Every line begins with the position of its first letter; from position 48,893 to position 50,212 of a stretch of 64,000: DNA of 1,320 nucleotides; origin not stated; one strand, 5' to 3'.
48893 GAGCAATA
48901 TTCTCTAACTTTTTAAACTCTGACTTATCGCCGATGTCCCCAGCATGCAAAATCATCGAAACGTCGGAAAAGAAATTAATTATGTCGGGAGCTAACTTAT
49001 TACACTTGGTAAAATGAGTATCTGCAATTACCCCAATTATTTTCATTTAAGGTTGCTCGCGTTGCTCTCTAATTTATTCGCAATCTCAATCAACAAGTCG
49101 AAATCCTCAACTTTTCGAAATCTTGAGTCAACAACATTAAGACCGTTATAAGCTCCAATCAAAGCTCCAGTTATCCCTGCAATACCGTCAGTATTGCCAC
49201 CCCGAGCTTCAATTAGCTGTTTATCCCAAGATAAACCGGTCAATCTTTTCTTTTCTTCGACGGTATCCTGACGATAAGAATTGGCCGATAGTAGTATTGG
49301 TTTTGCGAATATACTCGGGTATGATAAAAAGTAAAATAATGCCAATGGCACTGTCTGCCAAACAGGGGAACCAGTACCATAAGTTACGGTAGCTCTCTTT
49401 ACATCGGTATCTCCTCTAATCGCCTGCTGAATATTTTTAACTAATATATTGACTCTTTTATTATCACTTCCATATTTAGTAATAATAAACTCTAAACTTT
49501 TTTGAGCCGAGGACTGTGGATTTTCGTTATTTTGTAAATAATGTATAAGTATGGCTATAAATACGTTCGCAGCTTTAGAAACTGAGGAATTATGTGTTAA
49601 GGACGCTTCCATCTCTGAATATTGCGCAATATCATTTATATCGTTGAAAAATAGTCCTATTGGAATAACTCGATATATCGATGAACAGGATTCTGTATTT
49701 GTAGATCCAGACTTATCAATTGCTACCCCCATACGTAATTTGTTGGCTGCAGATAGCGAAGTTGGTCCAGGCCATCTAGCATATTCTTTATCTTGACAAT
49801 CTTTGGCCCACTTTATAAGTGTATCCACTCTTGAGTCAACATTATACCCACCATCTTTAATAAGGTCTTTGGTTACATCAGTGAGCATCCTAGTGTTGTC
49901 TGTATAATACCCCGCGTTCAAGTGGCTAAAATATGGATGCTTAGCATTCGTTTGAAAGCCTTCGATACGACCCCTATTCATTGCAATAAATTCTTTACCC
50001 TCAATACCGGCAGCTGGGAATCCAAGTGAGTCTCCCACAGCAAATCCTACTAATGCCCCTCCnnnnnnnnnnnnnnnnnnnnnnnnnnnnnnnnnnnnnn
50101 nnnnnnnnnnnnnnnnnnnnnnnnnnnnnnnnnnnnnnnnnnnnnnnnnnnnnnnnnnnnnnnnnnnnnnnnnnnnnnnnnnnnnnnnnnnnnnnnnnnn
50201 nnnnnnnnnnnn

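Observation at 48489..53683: Tightly coupled four-gene operon of unknown function: CYTH/VTC-like, kinase-or-adenylating-like, unknown-ARH fusion, metallophosphoesterase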

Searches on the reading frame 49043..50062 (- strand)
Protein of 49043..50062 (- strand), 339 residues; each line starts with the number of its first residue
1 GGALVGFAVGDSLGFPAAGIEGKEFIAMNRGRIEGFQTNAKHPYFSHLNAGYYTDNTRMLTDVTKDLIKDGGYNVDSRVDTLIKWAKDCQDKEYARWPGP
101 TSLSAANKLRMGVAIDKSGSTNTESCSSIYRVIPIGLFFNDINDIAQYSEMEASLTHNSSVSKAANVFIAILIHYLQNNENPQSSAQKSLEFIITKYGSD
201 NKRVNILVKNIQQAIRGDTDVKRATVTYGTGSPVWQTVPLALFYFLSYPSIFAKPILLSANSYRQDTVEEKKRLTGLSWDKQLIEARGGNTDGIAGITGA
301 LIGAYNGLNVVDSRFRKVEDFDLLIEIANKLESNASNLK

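Call 76: search_solved_structures(query=window:49043-50062:-, max_evalue=0.001, show_alignments=3)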
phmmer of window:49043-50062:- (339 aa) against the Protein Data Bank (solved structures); distinct sequences matched with E-value up to 0.001: 14.
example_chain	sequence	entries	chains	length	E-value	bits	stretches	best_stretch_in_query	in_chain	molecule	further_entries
1t5j_A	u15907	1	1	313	2.1e-13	53.5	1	2-174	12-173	Hypothetical protein MJ1187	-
7akr_AAA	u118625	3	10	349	9.3e-09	38.2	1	2-316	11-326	ADP-ribose glycohydrolase ARH3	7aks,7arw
2qty_A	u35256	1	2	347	2.7e-08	36.7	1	2-322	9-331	Poly(ADP-ribose) glycohydrolase ARH3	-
2foz_A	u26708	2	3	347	3.3e-08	36.5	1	2-316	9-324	ADP-ribosylhydrolase like 2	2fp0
2g4k_A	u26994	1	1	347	3.3e-08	36.5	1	2-316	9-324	ADP-ribosylhydrolase 3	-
5zqy_A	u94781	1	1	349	3.4e-08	36.4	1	2-316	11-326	Poly(ADP-ribose) glycohydrolase ARH3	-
9rfd_A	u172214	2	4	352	3.5e-08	36.4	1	2-316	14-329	ADP-ribosylhydrolase ARH3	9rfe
6d36_C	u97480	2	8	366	4.2e-08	36.1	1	2-316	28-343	Poly(ADP-ribose) glycohydrolase ARH3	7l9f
6d3a_C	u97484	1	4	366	5.8e-08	35.6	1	2-316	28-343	Poly(ADP-ribose) glycohydrolase ARH3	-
7l9i_C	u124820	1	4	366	1.1e-07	34.7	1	2-316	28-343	ADP-ribose glycohydrolase ARH3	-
7l9h_C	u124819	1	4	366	5.2e-07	32.5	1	2-316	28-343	ADP-ribose glycohydrolase ARH3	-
6g1p_A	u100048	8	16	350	3.9e-05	26.3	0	50-180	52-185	ADP-ribosylhydrolase like 2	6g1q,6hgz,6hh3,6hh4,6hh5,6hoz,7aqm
6dre_A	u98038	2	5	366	0.00036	23.2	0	2-183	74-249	ADP-ribosyl-(Dinitrogen reductase) hydrolase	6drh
2cwc_A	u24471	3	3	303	0.00085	21.9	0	2-170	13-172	ADP-ribosylglycohydrolase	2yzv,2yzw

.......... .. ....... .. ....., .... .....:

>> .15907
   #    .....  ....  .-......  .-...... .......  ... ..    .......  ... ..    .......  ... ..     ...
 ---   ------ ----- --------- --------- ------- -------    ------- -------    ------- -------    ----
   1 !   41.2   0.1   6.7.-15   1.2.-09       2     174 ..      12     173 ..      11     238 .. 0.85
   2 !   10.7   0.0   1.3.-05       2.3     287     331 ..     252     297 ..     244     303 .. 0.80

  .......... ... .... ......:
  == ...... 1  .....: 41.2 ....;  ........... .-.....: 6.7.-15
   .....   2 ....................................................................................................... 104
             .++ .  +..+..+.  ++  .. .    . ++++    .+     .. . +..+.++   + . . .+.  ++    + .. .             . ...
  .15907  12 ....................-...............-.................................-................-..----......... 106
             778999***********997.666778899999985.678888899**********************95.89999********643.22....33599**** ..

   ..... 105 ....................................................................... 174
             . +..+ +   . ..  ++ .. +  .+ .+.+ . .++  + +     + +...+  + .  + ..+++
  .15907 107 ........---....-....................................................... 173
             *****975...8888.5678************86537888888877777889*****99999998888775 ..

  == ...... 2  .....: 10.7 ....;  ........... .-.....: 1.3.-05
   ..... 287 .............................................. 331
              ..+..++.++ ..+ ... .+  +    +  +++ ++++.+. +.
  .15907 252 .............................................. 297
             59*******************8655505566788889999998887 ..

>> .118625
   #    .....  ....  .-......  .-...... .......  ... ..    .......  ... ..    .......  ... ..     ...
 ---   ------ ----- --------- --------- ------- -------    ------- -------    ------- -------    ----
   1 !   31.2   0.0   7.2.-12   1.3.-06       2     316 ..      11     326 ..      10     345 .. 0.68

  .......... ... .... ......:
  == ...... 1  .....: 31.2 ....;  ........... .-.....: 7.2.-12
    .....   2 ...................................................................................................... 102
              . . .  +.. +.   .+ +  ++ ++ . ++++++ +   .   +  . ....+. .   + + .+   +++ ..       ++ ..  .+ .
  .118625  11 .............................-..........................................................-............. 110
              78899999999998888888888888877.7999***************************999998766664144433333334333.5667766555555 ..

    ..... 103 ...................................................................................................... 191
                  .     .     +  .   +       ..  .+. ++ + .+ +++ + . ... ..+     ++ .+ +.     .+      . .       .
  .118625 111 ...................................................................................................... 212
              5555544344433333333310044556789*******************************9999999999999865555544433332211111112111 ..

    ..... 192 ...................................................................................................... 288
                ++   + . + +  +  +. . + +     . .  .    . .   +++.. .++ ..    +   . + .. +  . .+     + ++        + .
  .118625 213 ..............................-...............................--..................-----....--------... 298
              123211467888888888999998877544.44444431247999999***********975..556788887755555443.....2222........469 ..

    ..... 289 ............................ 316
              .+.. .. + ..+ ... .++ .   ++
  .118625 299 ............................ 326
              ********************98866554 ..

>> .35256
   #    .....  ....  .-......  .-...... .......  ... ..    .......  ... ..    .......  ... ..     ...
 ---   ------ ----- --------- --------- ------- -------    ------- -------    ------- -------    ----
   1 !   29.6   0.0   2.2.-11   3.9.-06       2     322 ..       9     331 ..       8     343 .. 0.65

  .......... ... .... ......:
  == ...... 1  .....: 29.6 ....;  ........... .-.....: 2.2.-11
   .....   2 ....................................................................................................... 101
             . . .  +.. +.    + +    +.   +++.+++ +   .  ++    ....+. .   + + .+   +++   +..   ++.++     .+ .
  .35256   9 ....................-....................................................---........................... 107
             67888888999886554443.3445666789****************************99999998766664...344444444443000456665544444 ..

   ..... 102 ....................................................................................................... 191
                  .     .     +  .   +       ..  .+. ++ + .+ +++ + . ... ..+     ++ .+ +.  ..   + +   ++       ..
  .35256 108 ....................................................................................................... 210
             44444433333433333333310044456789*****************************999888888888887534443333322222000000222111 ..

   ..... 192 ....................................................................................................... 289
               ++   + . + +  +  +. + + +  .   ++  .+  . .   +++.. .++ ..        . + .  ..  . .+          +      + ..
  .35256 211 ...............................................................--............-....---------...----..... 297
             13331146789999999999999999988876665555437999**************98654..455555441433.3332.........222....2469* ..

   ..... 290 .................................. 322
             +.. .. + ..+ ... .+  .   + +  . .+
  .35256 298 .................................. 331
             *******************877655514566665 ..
